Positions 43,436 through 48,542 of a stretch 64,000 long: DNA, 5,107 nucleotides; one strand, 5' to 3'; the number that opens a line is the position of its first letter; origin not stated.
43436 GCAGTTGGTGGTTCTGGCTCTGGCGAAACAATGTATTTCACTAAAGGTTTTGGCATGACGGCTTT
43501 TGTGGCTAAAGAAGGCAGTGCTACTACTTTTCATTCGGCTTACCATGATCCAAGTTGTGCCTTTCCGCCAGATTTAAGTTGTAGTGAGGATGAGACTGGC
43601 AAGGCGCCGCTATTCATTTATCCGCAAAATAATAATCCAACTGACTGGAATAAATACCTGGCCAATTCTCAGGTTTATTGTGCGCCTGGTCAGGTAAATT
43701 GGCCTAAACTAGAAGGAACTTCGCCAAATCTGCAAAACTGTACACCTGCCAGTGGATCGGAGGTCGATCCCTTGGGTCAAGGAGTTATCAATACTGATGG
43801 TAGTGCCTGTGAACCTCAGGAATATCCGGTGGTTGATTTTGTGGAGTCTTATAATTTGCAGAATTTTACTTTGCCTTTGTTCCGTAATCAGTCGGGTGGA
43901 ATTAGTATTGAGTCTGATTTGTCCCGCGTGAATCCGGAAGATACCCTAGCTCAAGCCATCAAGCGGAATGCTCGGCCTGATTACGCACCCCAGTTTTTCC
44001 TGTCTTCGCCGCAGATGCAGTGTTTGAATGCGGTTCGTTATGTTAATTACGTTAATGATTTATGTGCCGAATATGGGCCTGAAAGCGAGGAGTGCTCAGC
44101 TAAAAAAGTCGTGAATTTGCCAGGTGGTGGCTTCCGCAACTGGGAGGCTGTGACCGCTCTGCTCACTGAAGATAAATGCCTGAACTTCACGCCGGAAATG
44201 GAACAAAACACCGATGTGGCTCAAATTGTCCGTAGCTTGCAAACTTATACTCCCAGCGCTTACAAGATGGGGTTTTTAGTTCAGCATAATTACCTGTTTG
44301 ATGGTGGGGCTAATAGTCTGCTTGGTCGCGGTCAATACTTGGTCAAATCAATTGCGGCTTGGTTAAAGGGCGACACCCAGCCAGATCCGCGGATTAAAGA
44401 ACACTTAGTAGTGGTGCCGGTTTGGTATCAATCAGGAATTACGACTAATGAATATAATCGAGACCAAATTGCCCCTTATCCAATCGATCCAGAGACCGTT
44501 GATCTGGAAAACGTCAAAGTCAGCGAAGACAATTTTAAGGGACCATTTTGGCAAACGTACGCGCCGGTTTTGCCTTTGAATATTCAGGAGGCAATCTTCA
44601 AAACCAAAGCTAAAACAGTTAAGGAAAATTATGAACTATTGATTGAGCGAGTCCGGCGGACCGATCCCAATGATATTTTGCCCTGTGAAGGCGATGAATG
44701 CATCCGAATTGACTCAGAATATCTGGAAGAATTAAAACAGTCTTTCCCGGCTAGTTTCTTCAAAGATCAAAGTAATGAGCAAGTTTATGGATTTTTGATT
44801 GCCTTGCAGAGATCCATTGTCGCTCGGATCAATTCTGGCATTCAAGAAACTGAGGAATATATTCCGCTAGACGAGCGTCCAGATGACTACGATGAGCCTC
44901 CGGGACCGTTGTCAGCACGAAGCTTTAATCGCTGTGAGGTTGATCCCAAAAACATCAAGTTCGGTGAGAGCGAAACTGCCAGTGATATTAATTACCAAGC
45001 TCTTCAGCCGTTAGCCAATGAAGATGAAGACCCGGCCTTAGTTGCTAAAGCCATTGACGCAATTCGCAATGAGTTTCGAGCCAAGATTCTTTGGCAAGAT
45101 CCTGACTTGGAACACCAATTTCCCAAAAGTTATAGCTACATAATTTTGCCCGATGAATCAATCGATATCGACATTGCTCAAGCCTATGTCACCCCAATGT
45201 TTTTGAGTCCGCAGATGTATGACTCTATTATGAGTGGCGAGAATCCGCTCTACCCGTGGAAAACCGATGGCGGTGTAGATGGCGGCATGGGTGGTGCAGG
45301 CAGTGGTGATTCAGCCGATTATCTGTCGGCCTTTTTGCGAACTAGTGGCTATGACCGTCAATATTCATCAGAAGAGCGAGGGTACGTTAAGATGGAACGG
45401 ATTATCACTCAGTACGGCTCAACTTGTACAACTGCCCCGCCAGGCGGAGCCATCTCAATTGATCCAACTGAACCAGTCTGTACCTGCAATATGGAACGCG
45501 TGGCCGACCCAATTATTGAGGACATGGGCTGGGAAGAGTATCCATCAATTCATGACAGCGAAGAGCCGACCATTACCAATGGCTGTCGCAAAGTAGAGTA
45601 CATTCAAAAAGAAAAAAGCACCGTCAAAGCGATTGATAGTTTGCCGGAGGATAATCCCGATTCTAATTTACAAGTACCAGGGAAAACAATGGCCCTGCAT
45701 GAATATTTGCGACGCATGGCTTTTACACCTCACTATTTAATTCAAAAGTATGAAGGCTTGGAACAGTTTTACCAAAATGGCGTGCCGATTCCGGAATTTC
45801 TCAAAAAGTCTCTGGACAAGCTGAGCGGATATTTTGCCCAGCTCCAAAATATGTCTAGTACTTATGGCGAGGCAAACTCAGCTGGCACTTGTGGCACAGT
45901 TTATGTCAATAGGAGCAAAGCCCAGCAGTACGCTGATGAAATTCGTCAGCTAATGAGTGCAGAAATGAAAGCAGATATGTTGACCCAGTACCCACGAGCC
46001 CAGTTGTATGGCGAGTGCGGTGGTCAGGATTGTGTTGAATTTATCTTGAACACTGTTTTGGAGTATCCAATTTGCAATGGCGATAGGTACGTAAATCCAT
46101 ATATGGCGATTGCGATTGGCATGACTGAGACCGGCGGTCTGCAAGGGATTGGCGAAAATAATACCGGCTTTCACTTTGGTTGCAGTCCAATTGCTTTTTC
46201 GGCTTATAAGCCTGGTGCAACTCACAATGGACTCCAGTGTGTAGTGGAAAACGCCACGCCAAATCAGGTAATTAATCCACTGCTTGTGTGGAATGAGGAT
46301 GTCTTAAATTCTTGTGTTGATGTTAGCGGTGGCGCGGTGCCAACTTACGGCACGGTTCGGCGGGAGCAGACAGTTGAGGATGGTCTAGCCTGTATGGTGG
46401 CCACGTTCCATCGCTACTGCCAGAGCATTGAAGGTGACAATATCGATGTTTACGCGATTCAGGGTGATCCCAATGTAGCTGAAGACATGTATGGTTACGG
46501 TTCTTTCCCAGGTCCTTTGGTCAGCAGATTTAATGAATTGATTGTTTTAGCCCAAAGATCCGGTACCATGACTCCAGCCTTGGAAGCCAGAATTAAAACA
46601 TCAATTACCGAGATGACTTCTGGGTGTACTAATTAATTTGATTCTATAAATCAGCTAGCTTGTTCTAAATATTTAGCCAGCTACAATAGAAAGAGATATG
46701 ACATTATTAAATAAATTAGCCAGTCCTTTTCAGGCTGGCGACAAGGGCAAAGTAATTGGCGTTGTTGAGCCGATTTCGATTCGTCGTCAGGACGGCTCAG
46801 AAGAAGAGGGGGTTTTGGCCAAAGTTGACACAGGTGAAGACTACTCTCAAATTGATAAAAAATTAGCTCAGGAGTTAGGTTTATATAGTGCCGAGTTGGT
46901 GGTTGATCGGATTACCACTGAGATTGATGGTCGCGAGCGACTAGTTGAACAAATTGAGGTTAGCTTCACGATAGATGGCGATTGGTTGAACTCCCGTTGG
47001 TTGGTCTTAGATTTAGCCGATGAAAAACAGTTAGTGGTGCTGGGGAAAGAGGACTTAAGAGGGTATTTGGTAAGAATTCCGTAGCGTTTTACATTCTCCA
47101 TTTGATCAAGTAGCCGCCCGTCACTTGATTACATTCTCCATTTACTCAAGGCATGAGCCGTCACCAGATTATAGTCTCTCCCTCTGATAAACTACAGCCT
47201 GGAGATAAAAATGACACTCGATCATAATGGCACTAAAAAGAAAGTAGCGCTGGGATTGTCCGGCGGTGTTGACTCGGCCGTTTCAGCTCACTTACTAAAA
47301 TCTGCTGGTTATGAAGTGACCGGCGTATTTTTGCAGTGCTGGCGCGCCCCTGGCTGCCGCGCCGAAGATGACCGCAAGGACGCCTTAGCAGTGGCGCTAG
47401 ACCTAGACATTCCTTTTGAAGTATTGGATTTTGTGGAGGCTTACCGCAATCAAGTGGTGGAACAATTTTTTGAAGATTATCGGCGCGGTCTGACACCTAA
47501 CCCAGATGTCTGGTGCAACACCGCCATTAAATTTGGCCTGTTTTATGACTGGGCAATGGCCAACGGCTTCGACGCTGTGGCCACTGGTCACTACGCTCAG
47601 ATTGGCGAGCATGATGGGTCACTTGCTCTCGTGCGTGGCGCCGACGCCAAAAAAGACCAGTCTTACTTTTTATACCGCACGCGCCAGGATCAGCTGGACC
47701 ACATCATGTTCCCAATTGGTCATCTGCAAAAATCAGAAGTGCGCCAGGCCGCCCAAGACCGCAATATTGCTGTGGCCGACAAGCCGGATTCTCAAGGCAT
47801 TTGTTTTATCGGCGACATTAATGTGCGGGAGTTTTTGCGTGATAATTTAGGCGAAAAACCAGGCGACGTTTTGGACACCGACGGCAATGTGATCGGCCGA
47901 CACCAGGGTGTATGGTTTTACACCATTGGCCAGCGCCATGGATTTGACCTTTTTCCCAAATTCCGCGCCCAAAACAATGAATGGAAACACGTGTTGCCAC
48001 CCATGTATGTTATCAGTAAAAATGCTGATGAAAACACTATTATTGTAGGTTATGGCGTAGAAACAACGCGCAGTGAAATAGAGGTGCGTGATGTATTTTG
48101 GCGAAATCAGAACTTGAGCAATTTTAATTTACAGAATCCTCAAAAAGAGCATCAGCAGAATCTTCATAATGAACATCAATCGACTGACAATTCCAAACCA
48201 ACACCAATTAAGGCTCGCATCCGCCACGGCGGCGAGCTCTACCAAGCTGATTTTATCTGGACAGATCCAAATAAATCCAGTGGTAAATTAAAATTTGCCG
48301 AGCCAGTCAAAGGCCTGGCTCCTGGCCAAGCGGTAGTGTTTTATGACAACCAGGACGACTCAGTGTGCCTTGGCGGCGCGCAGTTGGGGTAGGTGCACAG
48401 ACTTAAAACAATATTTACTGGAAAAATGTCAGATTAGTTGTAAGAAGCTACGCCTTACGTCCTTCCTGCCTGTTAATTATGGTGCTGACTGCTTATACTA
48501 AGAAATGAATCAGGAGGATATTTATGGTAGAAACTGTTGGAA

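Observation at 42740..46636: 1.3k-residue secreted Cys-rich protein with no recognisable domains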

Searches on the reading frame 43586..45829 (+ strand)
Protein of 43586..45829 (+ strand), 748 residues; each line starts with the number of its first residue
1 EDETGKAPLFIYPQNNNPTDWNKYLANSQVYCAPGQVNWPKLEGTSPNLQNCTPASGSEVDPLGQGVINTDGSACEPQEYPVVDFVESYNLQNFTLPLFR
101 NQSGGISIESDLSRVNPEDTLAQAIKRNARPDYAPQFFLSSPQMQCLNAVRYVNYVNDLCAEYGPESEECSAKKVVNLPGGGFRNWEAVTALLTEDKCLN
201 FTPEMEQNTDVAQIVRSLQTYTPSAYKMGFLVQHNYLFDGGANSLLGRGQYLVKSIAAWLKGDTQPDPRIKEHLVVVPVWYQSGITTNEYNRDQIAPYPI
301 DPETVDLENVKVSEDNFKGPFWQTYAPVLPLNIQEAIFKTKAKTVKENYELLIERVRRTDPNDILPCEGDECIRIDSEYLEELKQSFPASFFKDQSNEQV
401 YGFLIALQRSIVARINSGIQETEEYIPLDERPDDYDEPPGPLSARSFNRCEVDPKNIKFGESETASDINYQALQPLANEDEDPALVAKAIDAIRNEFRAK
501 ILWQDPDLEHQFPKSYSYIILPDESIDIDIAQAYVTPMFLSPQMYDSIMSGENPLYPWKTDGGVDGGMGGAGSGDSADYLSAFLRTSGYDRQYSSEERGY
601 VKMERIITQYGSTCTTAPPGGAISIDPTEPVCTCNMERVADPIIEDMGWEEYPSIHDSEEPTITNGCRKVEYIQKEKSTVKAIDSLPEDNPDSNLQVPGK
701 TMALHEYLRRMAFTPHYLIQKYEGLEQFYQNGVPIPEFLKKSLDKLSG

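Call 18: search_solved_structures(query=A2, max_evalue=10)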
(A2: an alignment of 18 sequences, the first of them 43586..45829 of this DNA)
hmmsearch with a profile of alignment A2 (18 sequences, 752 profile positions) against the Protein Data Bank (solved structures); distinct sequences matched with E-value up to 10: 1.
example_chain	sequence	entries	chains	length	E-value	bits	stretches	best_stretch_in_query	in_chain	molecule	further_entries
1ddb_A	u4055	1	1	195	0.87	11.4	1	396-429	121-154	PROTEIN (BID)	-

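Call 28: predict_structure(alignment_id=A2)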
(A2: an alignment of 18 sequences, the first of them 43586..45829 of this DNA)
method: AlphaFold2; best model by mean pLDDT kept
length: 748 residues; sequences in the alignment: 18
mean_pLDDT: 60.6   pTM: 0.64
mean pLDDT of the five models: 60.6, 60.5, 60.5, 60.5, 58.3
residues with pLDDT >= 90: 26; 70-90: 239; 50-70: 247; < 50: 236
segments of 3 or more residues with pLDDT < 50: 1-4, 54-70, 90-140, 220-222, 259-266, 284-290, 318-320, 453-456, 460-492, 553-590, 686-706, 708-735, 743-748
pLDDT, mean of each block of 10 residues (from residue 1): 53 83 88 60 67 47 45 54 61 32 30 35 36 36 65 77 65 69 78 81 71 64 64 65 52 52 47 68 47 66 76 49 56 76 88 78 64 71 73 86 90 87 66 63 74 52 39 39 40 54 52 66 70 67 60 47 35 34 37 71 88 68 54 80 81 79 86 82 54 42 48 38 35 48 44
secondary structure, 60 per line:
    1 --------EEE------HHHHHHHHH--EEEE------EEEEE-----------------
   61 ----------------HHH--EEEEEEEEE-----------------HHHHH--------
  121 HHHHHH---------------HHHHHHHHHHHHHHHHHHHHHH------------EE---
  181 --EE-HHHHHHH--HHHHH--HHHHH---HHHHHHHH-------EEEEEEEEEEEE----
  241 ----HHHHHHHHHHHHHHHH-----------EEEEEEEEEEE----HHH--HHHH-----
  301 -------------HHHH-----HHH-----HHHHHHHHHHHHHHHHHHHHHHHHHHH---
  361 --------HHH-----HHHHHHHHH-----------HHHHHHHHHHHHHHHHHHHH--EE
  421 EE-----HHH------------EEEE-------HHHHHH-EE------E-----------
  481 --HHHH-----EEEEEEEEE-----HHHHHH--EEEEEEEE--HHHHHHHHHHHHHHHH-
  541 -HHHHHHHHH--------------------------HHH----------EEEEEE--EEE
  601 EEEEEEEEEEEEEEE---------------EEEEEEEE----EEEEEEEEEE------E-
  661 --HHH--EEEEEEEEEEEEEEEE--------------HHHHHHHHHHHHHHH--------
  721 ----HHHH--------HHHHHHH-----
elements in order (helices of 4 or more, strands of 3 or more residues): E9-11 H18-26 E29-32 E39-43 E82-90 H108-112 H121-126 H142-163 H186-192 H195-199 H202-206 H210-217 E225-236 H245-260 E272-282 H292-295 H314-317 H331-357 H377-385 H397-416 E419-422 E443-446 H454-459 H483-486 E492-500 H506-511 E514-521 H524-539 H542-550 E590-595 E598-615 E631-638 E643-652 E668-683 H698-712 H725-728 H737-743

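Call 30: search_protein_representatives(alignment_id=A2)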
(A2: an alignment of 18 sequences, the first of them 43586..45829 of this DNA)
Query: 18 sequences, 752 profile positions. Proteins with E-value up to 0.001 (for the whole library): 34; up to 1e-10: 28; up to 1e-30: 25. The best 34 are listed.
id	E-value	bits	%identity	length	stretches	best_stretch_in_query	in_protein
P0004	0.0e+00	1081.4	-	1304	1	2-752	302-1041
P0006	0.0e+00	1067.6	-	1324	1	3-752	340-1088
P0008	0.0e+00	1024.6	-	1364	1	4-752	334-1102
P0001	3.8e-297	1004.6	-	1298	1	2-751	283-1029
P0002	1.6e-291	986.0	-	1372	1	4-751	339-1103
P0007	6.3e-285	964.2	-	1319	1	3-740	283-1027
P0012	9.2e-281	950.4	-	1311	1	4-741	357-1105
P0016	4.9e-271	918.3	-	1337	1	6-739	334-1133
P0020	1.1e-268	910.5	-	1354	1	4-739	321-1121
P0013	1.5e-268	910.1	-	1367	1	5-747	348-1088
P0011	5.0e-267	905.0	-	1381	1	4-746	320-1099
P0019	3.1e-263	892.5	-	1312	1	7-740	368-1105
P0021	3.1e-250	849.5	-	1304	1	4-739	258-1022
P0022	2.0e-224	764.1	-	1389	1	4-739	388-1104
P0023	2.3e-204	697.8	-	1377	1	9-739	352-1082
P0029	3.5e-167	574.9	-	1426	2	65-739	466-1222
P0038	1.0e-04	37.7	-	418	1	8-66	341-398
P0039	1.7e-04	37.0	-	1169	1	86-246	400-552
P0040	2.0e-04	36.7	-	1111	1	66-241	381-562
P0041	4.8e-04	35.5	-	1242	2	138-362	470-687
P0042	5.4e-04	35.3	-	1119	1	131-236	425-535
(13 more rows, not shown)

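Call 33: search_protein_families(library=pfam, proteins=[P0039, P0040, P0041, P0042, P0038, P0020, P0022, P0029], max_evalue=0.01)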
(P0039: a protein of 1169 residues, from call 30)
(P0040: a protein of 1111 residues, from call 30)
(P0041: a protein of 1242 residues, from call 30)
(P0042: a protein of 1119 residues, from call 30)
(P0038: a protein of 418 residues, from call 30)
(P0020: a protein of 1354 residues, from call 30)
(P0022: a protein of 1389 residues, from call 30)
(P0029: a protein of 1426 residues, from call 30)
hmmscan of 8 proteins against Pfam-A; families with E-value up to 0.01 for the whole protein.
P0039 (1169 aa): 0 families

P0040 (1111 aa): 1 family
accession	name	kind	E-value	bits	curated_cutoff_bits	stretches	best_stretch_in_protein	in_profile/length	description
PF00150.24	Cellulase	-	5.8e-05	23.2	23.5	1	156-321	63-237/272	Cellulase (glycosyl hydrolase family 5)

P0041 (1242 aa): 0 families

P0042 (1119 aa): 0 families

P0038 (418 aa): 2 families
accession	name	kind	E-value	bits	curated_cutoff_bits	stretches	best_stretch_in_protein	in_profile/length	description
PF00150.24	Cellulase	-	6e-05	23.1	23.5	1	106-297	61-254/272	Cellulase (glycosyl hydrolase family 5)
PF11790.14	Glyco_hydro_cc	-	0.0004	20.5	21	0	240-292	133-184/237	Glycosyl hydrolase catalytic core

P0020 (1354 aa): 0 families

P0022 (1389 aa): 0 families

P0029 (1426 aa): 1 family
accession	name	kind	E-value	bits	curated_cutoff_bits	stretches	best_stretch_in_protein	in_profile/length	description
PF00150.24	Cellulase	-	5.4e-07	29.8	23.5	1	64-324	4-269/272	Cellulase (glycosyl hydrolase family 5)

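Call 34: fold_search(model_id=the predicted structure, library=pdb)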
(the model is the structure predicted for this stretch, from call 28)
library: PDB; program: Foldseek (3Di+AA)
matches with E <= 10: 26; with E <= 0.001: 0
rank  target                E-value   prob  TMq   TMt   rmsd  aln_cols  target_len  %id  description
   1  7s64_A                9.9e-02  0.03  0.06  0.04  27.5       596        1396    9  Intermediate-form oocyte/egg Alpha-2-Macroglobulin (A2Moo) tetramer (released 2022-01-05)
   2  6yii                  1.2e+00  0.03  0.06  0.08  25.5       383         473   12  Crystal structure of a Class III adenylyl cyclase-like ATP-binding protein from Pseudomonas aeruginosa (released 2020-06-17)
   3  6ltp_G                1.2e+00  0.01  0.06  0.05  31.3       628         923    9  Crystal structure of Cas12i2 binary complex (released 2020-10-28)
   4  9tg4_A                2.0e+00  0.02  0.05  0.08  37.1       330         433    9  Structure of the YbjP lipoprotein bound to the AcrABZ-TolC efflux pump (released 2026-04-08)
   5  4tko                  2.5e+00  0.01  0.04  0.08  36.3       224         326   11  Structure of the periplasmic adaptor protein EmrA (released 2014-07-09)
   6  8p0b_B                4.4e+00  0.01  0.05  0.06  20.7       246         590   11  Thogoto virus polymerase in Mode B conformation and bound to 32-mer loop promoter RNA (released 2024-05-22)
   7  7fbb_B                4.6e+00  0.01  0.06  0.08  31.6       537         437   10  De novo design protein D12 with MBP tag (released 2021-12-22)
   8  5az7_A                5.4e+00  0.01  0.06  0.10  31.8       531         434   11  Crystal structure of MBP-Tom20 fusion protein with a 4-residue spacer in the connector helix (released 2016-01-13)
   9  7x0i_B                6.2e+00  0.01  0.07  0.10  30.8       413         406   12  Crystal structure of sugar binding protein CbpB from Clostridium thermocellum (released 2022-09-14)
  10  9g9j_A                6.5e+00  0.01  0.05  0.05  24.6       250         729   13  CryoEM structure of Enterococcus italicus Csm-crRNA complex bound to pNppA3 and AMPNPP (released 2025-01-29)
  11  4y6t_A                6.8e+00  0.01  0.04  0.12  16.2       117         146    8  Structure of Tobacco streak virus coat protein dimer at 2.4 Angstroms resolution (released 2016-01-20)
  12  6ki0_A                6.8e+00  0.01  0.08  0.11  27.1       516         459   11  Crystal Structure of Human ASC-CARD (released 2020-07-22)
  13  8p0u_B                7.2e+00  0.00  0.05  0.06  20.4       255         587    9  Thogoto virus polymerase in Mode B conformation with defined endonuclease domain and bound to 32-mer loop promoter RNA (released 2024-05-22)
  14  5i5k_A                7.2e+00  0.00  0.06  0.04  26.0       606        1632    6  Structure of complement C5 in complex with eculizumab (released 2016-03-16)
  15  7x0i_A                7.5e+00  0.00  0.05  0.07  31.2       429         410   11  Crystal structure of sugar binding protein CbpB from Clostridium thermocellum (released 2022-09-14)
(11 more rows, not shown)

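Call 95: find_encoding_contigs(protein=P0020, flank=6000, max_places=2)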
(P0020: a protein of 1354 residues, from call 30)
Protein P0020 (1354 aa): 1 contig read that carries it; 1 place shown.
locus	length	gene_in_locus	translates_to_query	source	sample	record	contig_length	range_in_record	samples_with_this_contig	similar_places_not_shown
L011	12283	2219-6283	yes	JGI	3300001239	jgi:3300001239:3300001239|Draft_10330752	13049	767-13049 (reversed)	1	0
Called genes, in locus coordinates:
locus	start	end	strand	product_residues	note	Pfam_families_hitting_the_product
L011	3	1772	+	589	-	?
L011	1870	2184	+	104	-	-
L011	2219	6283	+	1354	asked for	-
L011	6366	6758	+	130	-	-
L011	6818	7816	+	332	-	-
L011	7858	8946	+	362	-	PF02540:NAD_synthase (faint), PF03054:tRNA_Me_trans, PF20259:tRNA_Me_trans_M, PF20258:tRNA_Me_trans_C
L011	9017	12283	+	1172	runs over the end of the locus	-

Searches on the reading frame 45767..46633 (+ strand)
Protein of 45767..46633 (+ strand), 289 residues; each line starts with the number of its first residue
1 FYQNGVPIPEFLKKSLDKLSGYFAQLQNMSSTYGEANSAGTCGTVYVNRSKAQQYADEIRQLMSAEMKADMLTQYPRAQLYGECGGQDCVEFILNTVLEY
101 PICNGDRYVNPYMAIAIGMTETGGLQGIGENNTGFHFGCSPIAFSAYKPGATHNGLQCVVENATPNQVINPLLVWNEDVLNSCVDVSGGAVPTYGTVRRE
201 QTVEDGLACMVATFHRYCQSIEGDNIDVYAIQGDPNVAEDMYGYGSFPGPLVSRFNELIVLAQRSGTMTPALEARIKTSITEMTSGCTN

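Call 22: search_protein_families(library=pfam, max_evalue=10, proteins=[window:45767-46633:+])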
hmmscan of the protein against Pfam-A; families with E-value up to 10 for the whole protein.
seq(289 aa): 1 family
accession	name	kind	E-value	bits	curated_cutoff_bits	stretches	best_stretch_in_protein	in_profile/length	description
PF01023.25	S_100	-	0.23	11.5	22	1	204-219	2-17/45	S-100/ICaBP type calcium binding domain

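Call 44: search_solved_structures(query=A4, max_evalue=10)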
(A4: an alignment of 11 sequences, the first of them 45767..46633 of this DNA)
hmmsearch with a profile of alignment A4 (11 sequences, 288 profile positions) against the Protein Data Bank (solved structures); distinct sequences matched with E-value up to 10: 1.
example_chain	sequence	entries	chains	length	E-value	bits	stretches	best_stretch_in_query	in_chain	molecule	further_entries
3o59_X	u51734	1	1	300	1.7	11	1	20-78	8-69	DNA polymerase II large subunit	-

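Call 86: find_homologous_proteins(query=window:45812-46633:+, max_evalue=0.01)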
Query window:45812-46633:+ (274 aa): 1 proteins with E <= 0.01 among 400 candidates.
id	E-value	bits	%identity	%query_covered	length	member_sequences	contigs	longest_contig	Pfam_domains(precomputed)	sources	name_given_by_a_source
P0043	5.7e-66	240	60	68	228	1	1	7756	-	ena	-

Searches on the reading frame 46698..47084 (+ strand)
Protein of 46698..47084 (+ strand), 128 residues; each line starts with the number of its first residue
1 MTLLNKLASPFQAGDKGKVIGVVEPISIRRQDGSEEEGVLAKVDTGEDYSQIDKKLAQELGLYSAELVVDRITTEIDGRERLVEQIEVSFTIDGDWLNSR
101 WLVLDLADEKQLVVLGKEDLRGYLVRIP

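Call 5: search_protein_families(library=pfam, proteins=[window:46698-47084:+], max_evalue=0.01)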
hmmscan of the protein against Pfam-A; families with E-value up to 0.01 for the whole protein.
window:46698-47084:+ (128 aa): 1 family
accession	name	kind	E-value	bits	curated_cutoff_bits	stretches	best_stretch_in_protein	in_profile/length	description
PF13650.11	Asp_protease_2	-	0.00025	22.1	24.3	1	39-116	10-87/90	Aspartyl protease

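Call 75: search_protein_families(library=phrogs, max_evalue=0.01, proteins=[window:46698-47084:+])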
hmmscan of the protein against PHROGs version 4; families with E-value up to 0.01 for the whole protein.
window:46698-47084:+ (128 aa): 0 families

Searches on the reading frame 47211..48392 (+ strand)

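Call 5: search_protein_families(library=pfam, proteins=[window:47211-48392:+], max_evalue=0.01)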
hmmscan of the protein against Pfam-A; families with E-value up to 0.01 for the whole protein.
window:47211-48392:+ (393 aa): 7 families
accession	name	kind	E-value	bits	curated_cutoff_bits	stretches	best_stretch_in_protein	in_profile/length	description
PF03054.22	tRNA_Me_trans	-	4.8e-72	242.3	20.6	1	10-201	1-201/202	tRNA methyl transferase HUP domain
PF20259.3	tRNA_Me_trans_M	-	2e-19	69.3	27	1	207-280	2-65/66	tRNA methyl transferase PRC-barrel domain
PF20258.4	tRNA_Me_trans_C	-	4.8e-13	49.7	20.6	1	324-390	17-75/77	Aminomethyltransferase beta-barrel domain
PF02540.23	NAD_synthase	-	1.4e-08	34.7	21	1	7-80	17-87/242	NAD synthase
PF02568.20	ThiI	-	0.0018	18.3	20.5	1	7-61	1-55/197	Thiamine biosynthesis protein (ThiI)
PF24167.1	DUF7411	-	0.0046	17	28.7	1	11-89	2-73/194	Family of unknown function (DUF7411)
PF19612.4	DUF6117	-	0.0061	16.9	27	0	134-176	19-62/87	Family of unknown function (DUF6117)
